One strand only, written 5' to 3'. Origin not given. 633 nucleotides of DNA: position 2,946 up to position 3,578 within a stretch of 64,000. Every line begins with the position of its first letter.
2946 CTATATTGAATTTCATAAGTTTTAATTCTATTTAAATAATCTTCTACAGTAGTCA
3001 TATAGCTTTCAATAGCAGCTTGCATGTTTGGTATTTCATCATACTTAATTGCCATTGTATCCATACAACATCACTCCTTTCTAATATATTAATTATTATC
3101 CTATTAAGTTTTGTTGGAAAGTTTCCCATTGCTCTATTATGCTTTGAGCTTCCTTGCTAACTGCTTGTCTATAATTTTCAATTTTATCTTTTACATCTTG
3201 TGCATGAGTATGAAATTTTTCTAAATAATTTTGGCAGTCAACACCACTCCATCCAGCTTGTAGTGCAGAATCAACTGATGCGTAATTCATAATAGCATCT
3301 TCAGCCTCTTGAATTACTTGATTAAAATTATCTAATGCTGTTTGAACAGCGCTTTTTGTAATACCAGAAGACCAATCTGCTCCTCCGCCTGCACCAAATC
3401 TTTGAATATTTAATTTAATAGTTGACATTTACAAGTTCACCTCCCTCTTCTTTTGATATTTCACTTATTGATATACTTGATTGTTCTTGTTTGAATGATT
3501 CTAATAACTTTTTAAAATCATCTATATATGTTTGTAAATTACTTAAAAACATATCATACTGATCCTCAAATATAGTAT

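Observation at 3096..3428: WXG100-like protein carrying an N-terminal leader resembling the Prp-cleaved extension of ribosomal protein L27 and phage capsid proteins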

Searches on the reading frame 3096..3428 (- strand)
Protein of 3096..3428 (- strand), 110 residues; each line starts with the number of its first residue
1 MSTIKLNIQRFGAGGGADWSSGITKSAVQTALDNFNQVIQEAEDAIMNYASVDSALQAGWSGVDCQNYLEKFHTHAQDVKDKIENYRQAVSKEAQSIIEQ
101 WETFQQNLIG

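Call 3: search_protein_families(library=pfam, proteins=[window:3096-3428:-], max_evalue=1)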
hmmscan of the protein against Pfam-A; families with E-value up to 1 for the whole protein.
window:3096-3428:- (110 aa): 12 families
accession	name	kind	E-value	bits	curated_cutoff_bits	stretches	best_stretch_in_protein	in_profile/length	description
PF21865.2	TLN1-like_RS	-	0.00018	22.1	27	1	28-100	5-74/165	Talin 1-like, rod segment domain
PF06013.18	WXG100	-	0.005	17.5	27.3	1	24-96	5-80/86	Proteins of 100 residues with WXG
PF02251.23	PA28_N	-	0.0072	16.7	21.2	1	78-99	2-23/61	Proteasome activator PA28, N-terminal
PF20835.2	PA_Ig-like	-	0.0076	16.4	27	1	21-102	58-133/155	Anthrax protective antigen, immunoglobulin-like domain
PF23854.1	DUF7217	-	0.011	15.9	29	1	22-100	122-206/238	Domain of unknown function (DUF7217)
PF02317.23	Octopine_DH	-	0.028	14.9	30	1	25-100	3-64/150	NAD/NADP octopine/nopaline dehydrogenase, alpha-helical domain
PF22215.1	MLKL_N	-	0.034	14.1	27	1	25-94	51-119/142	Mixed lineage kinase domain-like N-terminal domain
PF07544.18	Med9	-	0.04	14.4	26.9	1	68-100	20-54/80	RNA polymerase II transcription mediator complex subunit 9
PF02102.21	Peptidase_M35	-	0.041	13.3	27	1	22-98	183-245/352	Deuterolysin metalloprotease (M35) family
PF12652.12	CotJB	-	0.095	13.3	29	0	28-56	27-55/76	CotJB protein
PF03529.18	TF_Otx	-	0.18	12.7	25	1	57-78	51-72/91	Otx1 transcription factor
PF12732.12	YtxH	-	0.25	12.2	37.5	0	64-100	48-69/71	YtxH-like protein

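Call 6: search_protein_families(library=ncbifam, proteins=[window:3096-3428:-], max_evalue=1)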
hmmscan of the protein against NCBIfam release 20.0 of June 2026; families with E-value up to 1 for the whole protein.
window:3096-3428:- (110 aa): 6 families
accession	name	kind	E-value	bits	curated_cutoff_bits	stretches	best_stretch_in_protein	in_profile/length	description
TIGR03930.1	WXG100_ESAT6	subfamily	0.0045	17.2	44.85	1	24-96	5-80/90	WXG100 family type VII secretion target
TIGR01834.1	PHA_synth_III_E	subfamily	0.011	15.2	154.95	1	26-106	47-126/324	class III poly(R)-hydroxyalkanoic acid synthase subunit PhaE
NF009901.0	PRK13364.1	subfamily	0.034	13.3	290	1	20-97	194-272/279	class III extradiol dioxygenase family protein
NF053525.1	thylo_ssr2422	subfamily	0.083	13.3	38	1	64-90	27-53/77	ssr2422 family thylakoid membrane protein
TIGR04527.1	mycoplas_twoTM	subfamily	0.092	12.4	125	1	25-104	81-155/248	MG_279/MG_280 family protein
TIGR04197.1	T7SS_SACOL2603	subfamily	0.31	11.6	26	1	70-106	40-76/85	TIGR04197 family type VII secretion effector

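Call 7: find_homologous_proteins(query=window:3096-3428:-, max_evalue=0.001)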
Query window:3096-3428:- (110 aa): 2 proteins with E <= 0.001 among 3 candidates.
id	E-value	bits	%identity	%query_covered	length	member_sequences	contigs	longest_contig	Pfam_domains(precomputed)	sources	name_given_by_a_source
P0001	6.9e-66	237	100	100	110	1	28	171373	-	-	-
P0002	1.8e-33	133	54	100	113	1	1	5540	-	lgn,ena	-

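Call 11: find_encoding_contigs(protein=P0002, flank=10000, max_places=5)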
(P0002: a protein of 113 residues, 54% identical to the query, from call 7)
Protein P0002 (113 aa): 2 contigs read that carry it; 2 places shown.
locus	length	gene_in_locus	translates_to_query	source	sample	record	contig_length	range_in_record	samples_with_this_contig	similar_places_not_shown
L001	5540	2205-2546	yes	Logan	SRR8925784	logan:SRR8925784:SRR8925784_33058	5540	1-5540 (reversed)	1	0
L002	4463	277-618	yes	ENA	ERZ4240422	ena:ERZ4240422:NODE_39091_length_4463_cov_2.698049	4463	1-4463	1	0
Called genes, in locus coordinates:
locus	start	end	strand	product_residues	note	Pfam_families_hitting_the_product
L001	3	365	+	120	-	?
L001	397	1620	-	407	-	PF00365:PFK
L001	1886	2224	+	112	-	-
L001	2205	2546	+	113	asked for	-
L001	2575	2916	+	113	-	-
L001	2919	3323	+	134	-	-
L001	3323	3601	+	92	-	-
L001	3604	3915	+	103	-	-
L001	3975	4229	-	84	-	-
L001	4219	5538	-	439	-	?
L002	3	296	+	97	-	?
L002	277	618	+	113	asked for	-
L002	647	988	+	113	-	-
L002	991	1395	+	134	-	-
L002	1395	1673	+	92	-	-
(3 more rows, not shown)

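Call 12: find_encoding_contigs(protein=P0001, flank=10000, max_places=6)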
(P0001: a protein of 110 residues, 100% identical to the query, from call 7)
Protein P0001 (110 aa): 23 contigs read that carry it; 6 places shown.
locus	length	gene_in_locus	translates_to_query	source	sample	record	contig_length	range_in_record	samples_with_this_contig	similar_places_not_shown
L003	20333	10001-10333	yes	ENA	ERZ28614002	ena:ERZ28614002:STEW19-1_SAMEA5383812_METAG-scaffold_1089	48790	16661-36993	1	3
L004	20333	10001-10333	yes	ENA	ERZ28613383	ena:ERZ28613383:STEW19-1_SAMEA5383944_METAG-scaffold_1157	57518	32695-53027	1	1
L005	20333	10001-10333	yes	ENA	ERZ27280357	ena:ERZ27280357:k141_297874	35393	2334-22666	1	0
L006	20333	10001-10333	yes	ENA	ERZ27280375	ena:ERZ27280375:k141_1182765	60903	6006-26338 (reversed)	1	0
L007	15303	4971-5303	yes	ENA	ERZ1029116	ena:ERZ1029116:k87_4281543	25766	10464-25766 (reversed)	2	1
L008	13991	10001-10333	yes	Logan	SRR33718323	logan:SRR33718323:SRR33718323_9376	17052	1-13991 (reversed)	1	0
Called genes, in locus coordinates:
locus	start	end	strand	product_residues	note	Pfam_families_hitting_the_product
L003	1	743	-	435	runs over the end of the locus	PF02861:Clp_N, PF07728:AAA_5 (faint), PF05621:TniB (faint), PF12775:AAA_7 (faint), PF13191:AAA_16 (weak), PF23569:NBD_SMAX1, PF00004:AAA, PF17871:AAA_lid_9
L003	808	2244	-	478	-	PF03606:DcuC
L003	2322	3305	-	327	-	PF00724:Oxidored_FMN (faint), PF01207:Dus, PF01180:DHO_dh (faint), PF00977:His_biosynth (weak)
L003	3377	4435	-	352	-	PF18998:Flg_new_2 (faint)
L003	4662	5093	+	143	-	PF00572:Ribosomal_L13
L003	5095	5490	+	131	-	PF00380:Ribosomal_S9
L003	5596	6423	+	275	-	PF13508:Acetyltransf_7 (faint), PF00583:Acetyltransf_1, PF08445:FR47 (weak)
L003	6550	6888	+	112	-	PF04138:GtrA_DPMS_TM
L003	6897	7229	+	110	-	PF13302:Acetyltransf_3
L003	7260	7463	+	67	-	PF13420:Acetyltransf_4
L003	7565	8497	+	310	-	PF07751:Abi_2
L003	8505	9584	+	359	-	PF00089:Trypsin, PF13365:Trypsin_2, PF13180:PDZ_2, PF00595:PDZ (weak)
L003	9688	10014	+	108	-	-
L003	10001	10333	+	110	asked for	-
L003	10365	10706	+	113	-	-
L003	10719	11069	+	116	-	-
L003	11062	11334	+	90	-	-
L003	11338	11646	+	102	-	-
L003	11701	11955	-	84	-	-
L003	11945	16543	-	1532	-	PF01580:FtsK_SpoIIIE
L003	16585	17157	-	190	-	-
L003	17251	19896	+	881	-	PF00690:Cation_ATPase_N, PF00122:E1-E2_ATPase, PF13246:Cation_ATPase, PF00702:Hydrolase, PF08282:Hydrolase_3 (weak), PF00689:Cation_ATPase_C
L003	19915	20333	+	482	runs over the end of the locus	-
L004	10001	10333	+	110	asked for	-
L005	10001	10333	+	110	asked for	-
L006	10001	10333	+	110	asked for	-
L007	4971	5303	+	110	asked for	-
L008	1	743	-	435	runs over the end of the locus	PF02861:Clp_N, PF07728:AAA_5 (faint), PF05621:TniB (faint), PF12775:AAA_7 (faint), PF13191:AAA_16 (weak), PF23569:NBD_SMAX1, PF00004:AAA, PF17871:AAA_lid_9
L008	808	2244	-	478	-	PF03606:DcuC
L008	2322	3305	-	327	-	PF00724:Oxidored_FMN (faint), PF01207:Dus, PF01180:DHO_dh (faint), PF00977:His_biosynth (weak)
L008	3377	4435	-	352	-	PF18998:Flg_new_2 (faint)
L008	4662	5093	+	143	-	PF00572:Ribosomal_L13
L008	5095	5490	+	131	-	PF00380:Ribosomal_S9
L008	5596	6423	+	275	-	PF13508:Acetyltransf_7 (faint), PF00583:Acetyltransf_1, PF08445:FR47 (weak)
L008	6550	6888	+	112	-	PF04138:GtrA_DPMS_TM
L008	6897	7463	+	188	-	PF13302:Acetyltransf_3, PF13420:Acetyltransf_4, PF00583:Acetyltransf_1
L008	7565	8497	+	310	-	PF07751:Abi_2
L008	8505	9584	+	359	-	PF00089:Trypsin, PF13365:Trypsin_2, PF00595:PDZ (weak), PF13180:PDZ_2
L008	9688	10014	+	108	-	-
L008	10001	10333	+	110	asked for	-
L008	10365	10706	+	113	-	-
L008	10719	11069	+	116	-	-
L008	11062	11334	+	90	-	-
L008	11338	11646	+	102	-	-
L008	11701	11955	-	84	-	-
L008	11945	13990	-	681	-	?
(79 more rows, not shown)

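Call 17: search_protein_representatives(protein=window:3096-3428:-)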
Query: 110 residues. Proteins with E-value up to 0.001 (for the whole library): 30; up to 1e-10: 12; up to 1e-30: 3. The best 30 are listed.
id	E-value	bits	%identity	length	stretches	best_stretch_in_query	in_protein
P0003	1.1e-34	135.3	62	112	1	1-109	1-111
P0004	9.3e-34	132.3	54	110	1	1-109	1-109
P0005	3.5e-31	124.0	58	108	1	1-109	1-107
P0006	1.2e-23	99.8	47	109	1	1-109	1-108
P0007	1.7e-22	96.1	49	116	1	1-109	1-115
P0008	3.4e-18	82.3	45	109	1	1-109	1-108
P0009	8.6e-18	81.0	40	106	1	3-107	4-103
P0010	8.2e-15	71.5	40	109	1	1-109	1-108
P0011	3.2e-14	69.6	34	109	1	5-107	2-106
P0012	4.5e-12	62.7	54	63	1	1-61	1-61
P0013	1.4e-11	61.0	45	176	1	4-82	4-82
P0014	5.3e-11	59.2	35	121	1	4-107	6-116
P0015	2.5e-10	57.1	33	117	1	1-107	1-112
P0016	4.3e-09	53.1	30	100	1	17-106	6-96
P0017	4.5e-08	49.8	42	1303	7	4-29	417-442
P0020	8.8e-07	45.7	33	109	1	3-107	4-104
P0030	4.7e-04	36.9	23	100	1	21-107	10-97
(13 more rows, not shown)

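Call 23: find_encoding_contigs(protein=P0005, flank=10000, max_places=3)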
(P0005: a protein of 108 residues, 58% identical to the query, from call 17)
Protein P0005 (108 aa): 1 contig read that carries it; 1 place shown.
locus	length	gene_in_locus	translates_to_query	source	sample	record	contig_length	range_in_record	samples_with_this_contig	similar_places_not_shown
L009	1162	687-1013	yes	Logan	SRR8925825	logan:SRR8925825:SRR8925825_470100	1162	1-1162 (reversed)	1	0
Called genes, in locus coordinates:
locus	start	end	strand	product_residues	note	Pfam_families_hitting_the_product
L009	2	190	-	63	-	?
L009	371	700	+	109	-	-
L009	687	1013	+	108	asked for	-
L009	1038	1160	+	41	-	?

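Call 24: find_homologous_proteins(query=A1, max_evalue=0.001)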
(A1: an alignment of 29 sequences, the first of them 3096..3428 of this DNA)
Query A1 (29 sequences) (110 aa, profile of the alignment): 8 proteins with E <= 0.001 among 797 candidates.
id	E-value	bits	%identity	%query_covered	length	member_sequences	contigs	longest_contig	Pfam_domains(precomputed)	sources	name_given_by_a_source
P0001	2.4e-34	136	100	100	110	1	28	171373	-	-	-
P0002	8.2e-33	131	54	100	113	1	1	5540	-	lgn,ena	-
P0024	3.8e-27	112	28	63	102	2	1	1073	-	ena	-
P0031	4.4e-26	109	24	86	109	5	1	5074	-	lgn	-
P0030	5.6e-26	109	25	63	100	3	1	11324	-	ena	-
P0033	7.9e-25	105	24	78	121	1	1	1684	-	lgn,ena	-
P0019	8.3e-25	105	24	79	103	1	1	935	-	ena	-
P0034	2.1e-23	100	23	82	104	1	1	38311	-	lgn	-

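Call 28: find_related_loci(query=window:3096-3428:-, collection=genome_contigs, flank=10000)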
Query window:3096-3428:- (110 aa) in genome_contigs; peptide patterns used: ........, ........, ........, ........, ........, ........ (x = any residue, [..] = any of these).
102 stretches matched a pattern; 1 encode a relative of the query (tblastn E <= 1e-3); 1 distinct loci.
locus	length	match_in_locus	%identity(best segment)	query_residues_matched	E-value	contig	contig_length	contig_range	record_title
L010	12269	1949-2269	60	1-109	2e-37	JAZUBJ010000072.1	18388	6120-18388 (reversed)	MAG: Bacilli bacterium isolate T1900045317_YK20190006.MAGScoT_cleanbin_000043 SGB_6317_k141_1532136, whole genome shotgu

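Call 32: find_encoding_contigs(protein=P0034, flank=10000, max_places=2)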
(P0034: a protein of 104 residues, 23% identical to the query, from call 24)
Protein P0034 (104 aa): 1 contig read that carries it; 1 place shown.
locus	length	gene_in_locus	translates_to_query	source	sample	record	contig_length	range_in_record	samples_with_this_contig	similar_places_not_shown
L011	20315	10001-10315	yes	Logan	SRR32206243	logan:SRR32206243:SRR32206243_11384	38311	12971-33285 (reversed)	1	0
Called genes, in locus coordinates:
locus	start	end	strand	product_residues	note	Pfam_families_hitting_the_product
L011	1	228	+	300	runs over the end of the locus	-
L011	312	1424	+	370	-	-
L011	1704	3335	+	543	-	PF00239:Resolvase, PF07508:Recombinase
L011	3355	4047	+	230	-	PF00905:Transpeptidase, PF03793:PASTA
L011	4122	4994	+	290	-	PF01545:Cation_efflux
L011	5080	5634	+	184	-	-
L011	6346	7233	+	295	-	PF00781:DAGK_cat, PF19279:YegS_C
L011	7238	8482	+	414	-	PF02073:Peptidase_M29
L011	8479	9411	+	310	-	PF00535:Glycos_transf_2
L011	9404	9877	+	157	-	-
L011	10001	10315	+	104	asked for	-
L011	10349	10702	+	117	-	-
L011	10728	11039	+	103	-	-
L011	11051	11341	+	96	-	-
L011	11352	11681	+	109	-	-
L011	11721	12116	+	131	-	-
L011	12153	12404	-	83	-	-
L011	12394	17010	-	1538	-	PF00498:FHA (weak), PF01580:FtsK_SpoIIIE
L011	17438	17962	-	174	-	PF04473:DUF553 (weak)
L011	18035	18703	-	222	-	-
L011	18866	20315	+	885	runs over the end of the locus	PF00535:Glycos_transf_2, PF10111:Glyco_tranf_2_2, PF13641:Glyco_tranf_2_3, PF04464:Glyphos_transf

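Call 33: find_encoding_contigs(protein=P0020, flank=10000, max_places=2)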
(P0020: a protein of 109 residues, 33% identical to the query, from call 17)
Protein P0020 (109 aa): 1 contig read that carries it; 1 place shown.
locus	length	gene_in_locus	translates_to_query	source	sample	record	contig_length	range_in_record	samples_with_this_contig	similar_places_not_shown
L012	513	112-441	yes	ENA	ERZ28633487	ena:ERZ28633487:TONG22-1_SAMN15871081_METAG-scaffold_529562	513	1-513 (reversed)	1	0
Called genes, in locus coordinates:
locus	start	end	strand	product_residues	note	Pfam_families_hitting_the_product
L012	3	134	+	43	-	?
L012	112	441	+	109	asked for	-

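Call 34: find_encoding_contigs(protein=P0014, flank=10000, max_places=2)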
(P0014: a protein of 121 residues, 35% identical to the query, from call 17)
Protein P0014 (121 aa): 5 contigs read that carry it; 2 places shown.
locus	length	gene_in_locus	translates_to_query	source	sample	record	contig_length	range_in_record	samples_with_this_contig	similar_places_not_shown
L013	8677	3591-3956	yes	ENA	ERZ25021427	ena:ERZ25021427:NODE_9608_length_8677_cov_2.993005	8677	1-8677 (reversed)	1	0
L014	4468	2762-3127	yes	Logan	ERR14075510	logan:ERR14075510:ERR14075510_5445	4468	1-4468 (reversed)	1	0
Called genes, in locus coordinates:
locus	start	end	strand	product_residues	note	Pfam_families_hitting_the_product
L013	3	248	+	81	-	?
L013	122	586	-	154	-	-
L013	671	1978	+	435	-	PF00246:Peptidase_M14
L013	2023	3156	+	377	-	PF00089:Trypsin, PF13365:Trypsin_2, PF00595:PDZ, PF13180:PDZ_2, PF17820:PDZ_6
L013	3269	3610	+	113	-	-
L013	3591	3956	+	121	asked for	-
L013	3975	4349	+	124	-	-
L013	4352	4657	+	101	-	-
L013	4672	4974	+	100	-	-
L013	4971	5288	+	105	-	-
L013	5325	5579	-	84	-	-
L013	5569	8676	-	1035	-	?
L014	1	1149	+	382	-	?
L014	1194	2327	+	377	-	PF00089:Trypsin, PF13365:Trypsin_2, PF00595:PDZ, PF13180:PDZ_2, PF17820:PDZ_6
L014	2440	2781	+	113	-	-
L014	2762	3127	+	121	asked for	-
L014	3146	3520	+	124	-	-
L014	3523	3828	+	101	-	-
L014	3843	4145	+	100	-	-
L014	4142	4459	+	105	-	-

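Call 40: search_dna_similar(query=window:3096-3428:-, collection=phages, mode=protein, max_evalue=10, max_rows=20)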
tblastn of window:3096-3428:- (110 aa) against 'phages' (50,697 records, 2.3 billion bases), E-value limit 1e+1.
Records with a match: 2; places in all: 2; records where one place covers at least 80% of the query: 0.
Best place of each record, by identity: <60% 2.
By first word of the organism name: Prochlorococcus 2.
By host as written in the record: Prochlorococcus MED4 2.
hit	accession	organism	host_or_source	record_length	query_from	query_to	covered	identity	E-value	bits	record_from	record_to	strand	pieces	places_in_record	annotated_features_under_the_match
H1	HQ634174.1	Prochlorococcus phage MED4-213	Prochlorococcus MED4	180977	1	75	68%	25.6%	6e-1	34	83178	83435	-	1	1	hypothetical protein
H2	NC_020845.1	Prochlorococcus phage MED4-213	Prochlorococcus MED4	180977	1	75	68%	25.6%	6e-1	34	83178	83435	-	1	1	2OG-Fe(II) oxygenase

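Call 43: predict_structure(alignment_id=A1)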
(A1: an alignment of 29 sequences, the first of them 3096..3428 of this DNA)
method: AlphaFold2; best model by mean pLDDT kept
length: 110 residues; sequences in the alignment: 29
mean_pLDDT: 84.0   pTM: 0.66
mean pLDDT of the five models: 84.0, 82.4, 81.9, 81.0, 80.6
residues with pLDDT >= 90: 69; 70-90: 18; 50-70: 6; < 50: 17
segments of 3 or more residues with pLDDT < 50: 1-7, 12-19
pLDDT, mean of each block of 10 residues (from residue 1): 44 46 81 95 97 97 97 98 96 92 81
secondary structure, 60 per line:
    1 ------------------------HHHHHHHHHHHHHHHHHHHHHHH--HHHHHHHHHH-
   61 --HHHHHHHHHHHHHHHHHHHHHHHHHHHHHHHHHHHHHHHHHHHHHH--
elements in order: H25-47 H50-59 H63-108

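Call 47: fold_search(model_id=the predicted structure, library=pdb)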
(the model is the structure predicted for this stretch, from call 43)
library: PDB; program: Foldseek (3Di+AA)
matches with E <= 10: 256; with E <= 0.001: 0
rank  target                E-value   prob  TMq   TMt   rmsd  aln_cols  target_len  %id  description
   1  4j10_B                1.6e-01  0.99  0.55  0.69   3.3        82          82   18  The crystal structure of a secreted protein ESXB (SeMet-labeled) from Bacillus anthracis str. Sterne (released 2013-02-13)
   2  4j7k_D                1.7e-01  0.99  0.58  0.73   2.9        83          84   16  The crystal structure of a secreted protein EsxB (Mutant E54Q) from Bacillus anthracis str. Sterne (released 2013-03-06)
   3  4j41_D                2.3e-01  0.99  0.59  0.74   2.8        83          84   16  The crystal structure of a secreted protein EsxB (Mutant P67A) from Bacillus anthracis str. Sterne (released 2013-02-20)
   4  4j11_B                2.7e-01  0.97  0.53  0.60   5.2        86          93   19  The crystal structure of a secreted protein ESXB (wild-type, in P21 space group) from Bacillus anthracis str. sterne (released 2013-02-13)
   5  4j7k_B                2.7e-01  0.97  0.53  0.60   5.2        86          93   19  The crystal structure of a secreted protein EsxB (Mutant E54Q) from Bacillus anthracis str. Sterne (released 2013-03-06)
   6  4j10_A                3.1e-01  0.98  0.57  0.68   3.0        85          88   18  The crystal structure of a secreted protein ESXB (SeMet-labeled) from Bacillus anthracis str. Sterne (released 2013-02-13)
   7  3gvm_C                3.1e-01  0.85  0.47  0.50   6.0        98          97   16  Structure of the homodimeric WXG-100 family protein from Streptococcus agalactiae (released 2010-09-08)
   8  4j7k_A                3.3e-01  0.98  0.57  0.67   3.1        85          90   18  The crystal structure of a secreted protein EsxB (Mutant E54Q) from Bacillus anthracis str. Sterne (released 2013-03-06)
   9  4j7k_C                3.3e-01  0.98  0.57  0.67   3.1        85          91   18  The crystal structure of a secreted protein EsxB (Mutant E54Q) from Bacillus anthracis str. Sterne (released 2013-03-06)
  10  4j41_B                3.5e-01  0.97  0.55  0.68   3.0        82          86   18  The crystal structure of a secreted protein EsxB (Mutant P67A) from Bacillus anthracis str. Sterne (released 2013-02-20)
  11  4j11_C                3.5e-01  0.97  0.58  0.68   3.1        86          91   17  The crystal structure of a secreted protein ESXB (wild-type, in P21 space group) from Bacillus anthracis str. sterne (released 2013-02-13)
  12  1wa8_MODEL_1_B        3.5e-01  0.60  0.31  0.35   6.2        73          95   16  Solution Structure of the CFP-10.ESAT-6 Complex. Major Virulence Determinants of Pathogenic Mycobacteria (released 2005-06-27)
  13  4j11_D                3.7e-01  0.98  0.58  0.71   2.9        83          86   16  The crystal structure of a secreted protein ESXB (wild-type, in P21 space group) from Bacillus anthracis str. sterne (released 2013-02-13)
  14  4j7j_A                3.7e-01  0.97  0.56  0.68   3.0        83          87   18  The crystal structure of a secreted protein EsxB (Mutant G53A) from Bacillus anthracis str. Sterne (released 2013-03-06)
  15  4j7j_B                3.7e-01  0.96  0.55  0.66   5.2        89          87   18  The crystal structure of a secreted protein EsxB (Mutant G53A) from Bacillus anthracis str. Sterne (released 2013-03-06)
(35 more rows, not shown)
